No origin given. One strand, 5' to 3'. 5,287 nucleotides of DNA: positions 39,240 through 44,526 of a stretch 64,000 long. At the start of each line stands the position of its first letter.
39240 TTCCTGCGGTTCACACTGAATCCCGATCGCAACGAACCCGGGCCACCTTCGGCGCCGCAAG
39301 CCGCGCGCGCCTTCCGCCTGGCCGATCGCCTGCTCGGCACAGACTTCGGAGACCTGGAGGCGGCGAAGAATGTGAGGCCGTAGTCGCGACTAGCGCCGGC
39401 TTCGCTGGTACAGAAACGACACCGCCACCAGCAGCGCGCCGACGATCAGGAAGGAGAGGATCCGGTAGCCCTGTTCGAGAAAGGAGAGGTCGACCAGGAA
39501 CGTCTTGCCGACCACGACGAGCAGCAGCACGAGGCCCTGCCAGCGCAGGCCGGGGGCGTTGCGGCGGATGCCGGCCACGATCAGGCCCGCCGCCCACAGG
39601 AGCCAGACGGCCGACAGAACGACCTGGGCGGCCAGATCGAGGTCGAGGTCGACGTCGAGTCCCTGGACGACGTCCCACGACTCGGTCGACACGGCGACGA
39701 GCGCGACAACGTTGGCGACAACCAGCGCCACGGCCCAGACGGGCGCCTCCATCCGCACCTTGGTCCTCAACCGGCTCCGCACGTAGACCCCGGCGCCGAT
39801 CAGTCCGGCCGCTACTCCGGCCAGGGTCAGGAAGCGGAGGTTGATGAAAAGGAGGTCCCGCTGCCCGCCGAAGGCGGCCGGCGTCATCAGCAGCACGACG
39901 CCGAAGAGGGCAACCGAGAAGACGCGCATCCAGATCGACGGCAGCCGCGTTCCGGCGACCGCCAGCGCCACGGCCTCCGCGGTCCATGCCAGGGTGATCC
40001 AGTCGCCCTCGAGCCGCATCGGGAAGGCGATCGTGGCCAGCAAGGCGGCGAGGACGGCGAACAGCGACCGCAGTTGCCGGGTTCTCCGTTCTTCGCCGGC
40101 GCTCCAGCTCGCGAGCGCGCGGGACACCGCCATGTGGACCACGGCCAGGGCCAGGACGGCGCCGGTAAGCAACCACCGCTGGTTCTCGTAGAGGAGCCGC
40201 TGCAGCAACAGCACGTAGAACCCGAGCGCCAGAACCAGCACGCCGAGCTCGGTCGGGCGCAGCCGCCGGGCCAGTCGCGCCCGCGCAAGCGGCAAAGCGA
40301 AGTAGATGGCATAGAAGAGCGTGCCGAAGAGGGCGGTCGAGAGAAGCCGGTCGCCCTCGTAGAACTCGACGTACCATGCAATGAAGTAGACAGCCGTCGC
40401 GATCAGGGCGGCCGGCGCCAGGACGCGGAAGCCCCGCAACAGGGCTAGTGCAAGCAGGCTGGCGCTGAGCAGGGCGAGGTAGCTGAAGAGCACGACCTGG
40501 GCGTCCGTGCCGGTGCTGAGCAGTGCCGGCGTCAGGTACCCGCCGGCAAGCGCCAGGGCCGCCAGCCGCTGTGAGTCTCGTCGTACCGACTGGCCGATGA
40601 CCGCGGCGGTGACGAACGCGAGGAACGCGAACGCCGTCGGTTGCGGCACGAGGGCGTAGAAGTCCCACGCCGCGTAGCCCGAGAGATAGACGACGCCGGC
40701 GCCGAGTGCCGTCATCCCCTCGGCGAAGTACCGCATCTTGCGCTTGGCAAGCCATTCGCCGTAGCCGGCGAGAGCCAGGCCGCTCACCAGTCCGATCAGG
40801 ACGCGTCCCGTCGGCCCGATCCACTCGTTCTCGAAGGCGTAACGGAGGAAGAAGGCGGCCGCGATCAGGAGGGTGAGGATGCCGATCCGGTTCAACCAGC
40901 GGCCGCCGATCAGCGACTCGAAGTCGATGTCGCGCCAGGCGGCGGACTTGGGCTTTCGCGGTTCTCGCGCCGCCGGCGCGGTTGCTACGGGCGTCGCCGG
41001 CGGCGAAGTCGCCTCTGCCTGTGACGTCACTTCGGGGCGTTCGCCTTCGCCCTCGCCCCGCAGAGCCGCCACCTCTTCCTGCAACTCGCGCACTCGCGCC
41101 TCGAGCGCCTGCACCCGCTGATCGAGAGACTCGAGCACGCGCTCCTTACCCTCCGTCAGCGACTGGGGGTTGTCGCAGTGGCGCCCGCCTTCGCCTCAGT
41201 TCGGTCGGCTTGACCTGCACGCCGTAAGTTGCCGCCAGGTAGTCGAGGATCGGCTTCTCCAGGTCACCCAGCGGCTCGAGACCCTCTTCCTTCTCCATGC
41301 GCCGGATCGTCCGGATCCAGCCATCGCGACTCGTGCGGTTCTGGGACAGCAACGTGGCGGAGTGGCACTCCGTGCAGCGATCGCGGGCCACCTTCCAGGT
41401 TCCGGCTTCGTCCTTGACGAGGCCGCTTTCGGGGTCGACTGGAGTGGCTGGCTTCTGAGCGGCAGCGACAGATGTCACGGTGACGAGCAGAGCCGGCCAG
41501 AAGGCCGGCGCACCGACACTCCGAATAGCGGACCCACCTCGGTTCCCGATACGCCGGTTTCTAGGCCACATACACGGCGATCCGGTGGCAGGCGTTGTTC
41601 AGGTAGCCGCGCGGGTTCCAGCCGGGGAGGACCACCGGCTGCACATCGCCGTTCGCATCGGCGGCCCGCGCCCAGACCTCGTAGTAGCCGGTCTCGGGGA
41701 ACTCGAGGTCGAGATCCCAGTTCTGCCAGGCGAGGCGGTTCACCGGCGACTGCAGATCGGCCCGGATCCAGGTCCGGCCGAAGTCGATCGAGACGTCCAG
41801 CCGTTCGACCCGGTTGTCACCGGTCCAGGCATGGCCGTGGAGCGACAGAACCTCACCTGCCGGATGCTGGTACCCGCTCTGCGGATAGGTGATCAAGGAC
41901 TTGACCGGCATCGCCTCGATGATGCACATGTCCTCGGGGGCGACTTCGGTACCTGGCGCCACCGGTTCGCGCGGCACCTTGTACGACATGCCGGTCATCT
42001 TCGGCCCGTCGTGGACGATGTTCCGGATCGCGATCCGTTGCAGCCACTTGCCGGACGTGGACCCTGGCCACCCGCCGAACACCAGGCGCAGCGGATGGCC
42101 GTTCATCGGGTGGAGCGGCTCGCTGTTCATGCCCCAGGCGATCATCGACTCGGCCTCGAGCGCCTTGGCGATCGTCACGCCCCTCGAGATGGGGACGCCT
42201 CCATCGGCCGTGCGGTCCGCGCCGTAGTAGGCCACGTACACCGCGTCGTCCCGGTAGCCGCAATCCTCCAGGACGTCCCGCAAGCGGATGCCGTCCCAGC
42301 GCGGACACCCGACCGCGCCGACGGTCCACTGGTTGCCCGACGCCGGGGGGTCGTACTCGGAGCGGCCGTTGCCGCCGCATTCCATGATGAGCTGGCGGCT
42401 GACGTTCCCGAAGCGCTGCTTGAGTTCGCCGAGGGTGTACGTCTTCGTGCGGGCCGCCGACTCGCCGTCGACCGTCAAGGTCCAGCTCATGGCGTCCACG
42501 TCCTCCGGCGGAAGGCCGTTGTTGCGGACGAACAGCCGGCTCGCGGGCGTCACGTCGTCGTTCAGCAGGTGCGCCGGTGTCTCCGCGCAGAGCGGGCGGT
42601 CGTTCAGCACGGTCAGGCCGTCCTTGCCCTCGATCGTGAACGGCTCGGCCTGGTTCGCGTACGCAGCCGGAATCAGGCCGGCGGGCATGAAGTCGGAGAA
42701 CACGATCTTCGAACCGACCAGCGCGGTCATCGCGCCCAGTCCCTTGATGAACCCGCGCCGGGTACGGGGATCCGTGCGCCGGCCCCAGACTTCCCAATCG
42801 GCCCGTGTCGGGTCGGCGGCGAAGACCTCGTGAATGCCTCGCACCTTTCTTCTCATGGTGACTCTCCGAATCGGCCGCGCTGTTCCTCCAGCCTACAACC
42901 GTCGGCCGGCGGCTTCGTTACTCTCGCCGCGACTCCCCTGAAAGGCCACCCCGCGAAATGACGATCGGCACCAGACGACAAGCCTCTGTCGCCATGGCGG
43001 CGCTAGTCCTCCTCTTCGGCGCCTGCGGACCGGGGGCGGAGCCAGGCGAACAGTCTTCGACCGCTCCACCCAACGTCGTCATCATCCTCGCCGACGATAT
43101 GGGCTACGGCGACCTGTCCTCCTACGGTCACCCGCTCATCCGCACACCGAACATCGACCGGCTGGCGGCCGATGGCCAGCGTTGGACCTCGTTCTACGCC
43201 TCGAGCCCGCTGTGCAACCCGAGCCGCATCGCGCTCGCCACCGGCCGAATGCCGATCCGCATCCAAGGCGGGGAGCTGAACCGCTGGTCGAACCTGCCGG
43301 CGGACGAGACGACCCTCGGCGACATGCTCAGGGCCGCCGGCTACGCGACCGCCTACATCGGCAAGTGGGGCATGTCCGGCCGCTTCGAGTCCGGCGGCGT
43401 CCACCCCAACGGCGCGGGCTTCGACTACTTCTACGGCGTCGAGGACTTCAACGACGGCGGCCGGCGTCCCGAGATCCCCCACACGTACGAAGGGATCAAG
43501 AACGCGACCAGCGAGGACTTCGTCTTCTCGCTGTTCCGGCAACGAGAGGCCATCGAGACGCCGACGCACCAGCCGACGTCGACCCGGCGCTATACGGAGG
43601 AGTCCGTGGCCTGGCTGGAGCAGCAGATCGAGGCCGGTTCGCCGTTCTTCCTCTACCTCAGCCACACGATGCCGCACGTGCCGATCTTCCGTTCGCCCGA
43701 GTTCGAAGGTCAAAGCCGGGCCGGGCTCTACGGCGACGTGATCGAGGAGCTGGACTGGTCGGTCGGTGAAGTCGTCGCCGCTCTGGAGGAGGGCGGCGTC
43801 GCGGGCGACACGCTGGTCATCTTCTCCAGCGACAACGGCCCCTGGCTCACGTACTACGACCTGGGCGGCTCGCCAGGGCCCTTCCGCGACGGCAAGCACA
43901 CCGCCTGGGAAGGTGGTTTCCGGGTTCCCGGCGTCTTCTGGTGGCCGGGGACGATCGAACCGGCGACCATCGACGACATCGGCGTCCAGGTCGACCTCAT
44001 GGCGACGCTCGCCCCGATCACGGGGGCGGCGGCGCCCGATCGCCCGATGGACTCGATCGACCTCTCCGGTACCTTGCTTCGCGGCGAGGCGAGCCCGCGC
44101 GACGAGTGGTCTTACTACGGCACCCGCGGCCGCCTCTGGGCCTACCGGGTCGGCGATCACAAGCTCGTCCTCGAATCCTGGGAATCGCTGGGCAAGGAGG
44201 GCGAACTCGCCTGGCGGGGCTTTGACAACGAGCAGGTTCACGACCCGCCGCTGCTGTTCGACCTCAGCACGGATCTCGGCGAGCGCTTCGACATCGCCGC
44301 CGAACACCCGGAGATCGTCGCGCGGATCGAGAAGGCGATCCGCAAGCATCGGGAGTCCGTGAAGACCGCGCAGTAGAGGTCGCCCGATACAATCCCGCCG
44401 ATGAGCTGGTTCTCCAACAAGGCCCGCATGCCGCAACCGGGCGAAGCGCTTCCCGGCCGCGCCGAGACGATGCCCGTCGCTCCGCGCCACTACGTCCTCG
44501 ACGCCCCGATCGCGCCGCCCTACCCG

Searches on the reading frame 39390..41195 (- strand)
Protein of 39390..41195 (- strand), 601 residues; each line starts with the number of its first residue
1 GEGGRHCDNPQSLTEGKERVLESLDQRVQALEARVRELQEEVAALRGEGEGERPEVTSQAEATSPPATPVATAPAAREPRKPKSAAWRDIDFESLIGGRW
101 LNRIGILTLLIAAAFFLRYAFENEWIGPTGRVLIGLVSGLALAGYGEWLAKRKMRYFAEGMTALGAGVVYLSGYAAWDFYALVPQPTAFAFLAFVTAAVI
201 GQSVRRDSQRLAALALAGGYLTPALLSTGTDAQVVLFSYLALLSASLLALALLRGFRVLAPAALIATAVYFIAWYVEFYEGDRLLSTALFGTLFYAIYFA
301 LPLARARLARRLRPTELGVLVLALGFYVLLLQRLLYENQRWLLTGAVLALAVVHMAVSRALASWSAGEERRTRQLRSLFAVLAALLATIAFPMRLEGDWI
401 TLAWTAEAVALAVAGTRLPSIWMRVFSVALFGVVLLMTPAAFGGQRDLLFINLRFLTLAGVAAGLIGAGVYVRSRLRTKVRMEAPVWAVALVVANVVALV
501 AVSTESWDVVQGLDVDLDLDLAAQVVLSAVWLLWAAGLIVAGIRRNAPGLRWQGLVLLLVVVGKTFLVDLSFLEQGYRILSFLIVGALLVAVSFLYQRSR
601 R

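Call 42: search_protein_families(library=pfam, proteins=[window:39390-41195:-], max_evalue=0.00001)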
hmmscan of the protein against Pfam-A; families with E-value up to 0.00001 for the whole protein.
window:39390-41195:- (601 aa): 1 family
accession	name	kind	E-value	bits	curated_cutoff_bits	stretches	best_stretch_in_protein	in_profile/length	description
PF10101.14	DUF2339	-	6.1e-87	293.4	33.6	2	97-438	1-340/659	Predicted membrane protein (DUF2339)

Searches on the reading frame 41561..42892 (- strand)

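Call 42: search_protein_families(library=pfam, proteins=[window:41561-42892:-], max_evalue=0.00001)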
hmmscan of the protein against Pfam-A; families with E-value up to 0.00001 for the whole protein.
window:41561-42892:- (443 aa): 2 families
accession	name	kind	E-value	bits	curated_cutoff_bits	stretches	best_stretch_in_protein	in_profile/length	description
PF00174.25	Oxidored_molyb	-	3.1e-44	151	24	1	129-293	5-164/169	Oxidoreductase molybdopterin binding domain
PF03404.22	Mo-co_dimer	-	7.9e-19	68.5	22.7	1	324-441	3-136/138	Mo-co oxidoreductase dimerisation domain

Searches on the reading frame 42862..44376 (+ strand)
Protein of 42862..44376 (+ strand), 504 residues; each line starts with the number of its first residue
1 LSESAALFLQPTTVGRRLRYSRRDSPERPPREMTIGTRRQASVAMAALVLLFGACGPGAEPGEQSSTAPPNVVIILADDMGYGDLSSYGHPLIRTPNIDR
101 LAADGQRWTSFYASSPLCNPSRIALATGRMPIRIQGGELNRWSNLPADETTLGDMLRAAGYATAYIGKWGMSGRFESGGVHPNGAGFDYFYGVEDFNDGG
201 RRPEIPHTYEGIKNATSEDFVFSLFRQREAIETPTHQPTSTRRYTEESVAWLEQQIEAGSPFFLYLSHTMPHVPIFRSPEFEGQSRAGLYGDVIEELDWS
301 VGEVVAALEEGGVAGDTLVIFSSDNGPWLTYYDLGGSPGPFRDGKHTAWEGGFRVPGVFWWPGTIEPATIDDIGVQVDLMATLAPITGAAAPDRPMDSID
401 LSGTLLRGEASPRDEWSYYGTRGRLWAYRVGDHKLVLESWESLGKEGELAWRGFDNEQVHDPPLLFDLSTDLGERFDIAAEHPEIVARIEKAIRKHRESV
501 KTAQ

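Call 42: search_protein_families(library=pfam, proteins=[window:42862-44376:+], max_evalue=0.00001)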
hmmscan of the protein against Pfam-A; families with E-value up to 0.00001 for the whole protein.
window:42862-44376:+ (504 aa): 2 families
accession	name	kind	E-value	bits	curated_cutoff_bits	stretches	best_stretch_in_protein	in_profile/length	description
PF00884.28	Sulfatase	-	4.6e-59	200.6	25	1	70-388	1-300/301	Sulfatase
PF14707.11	Sulfatase_C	-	4e-14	53.7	30.9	1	411-503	1-99/127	C-terminal region of aryl-sulfatase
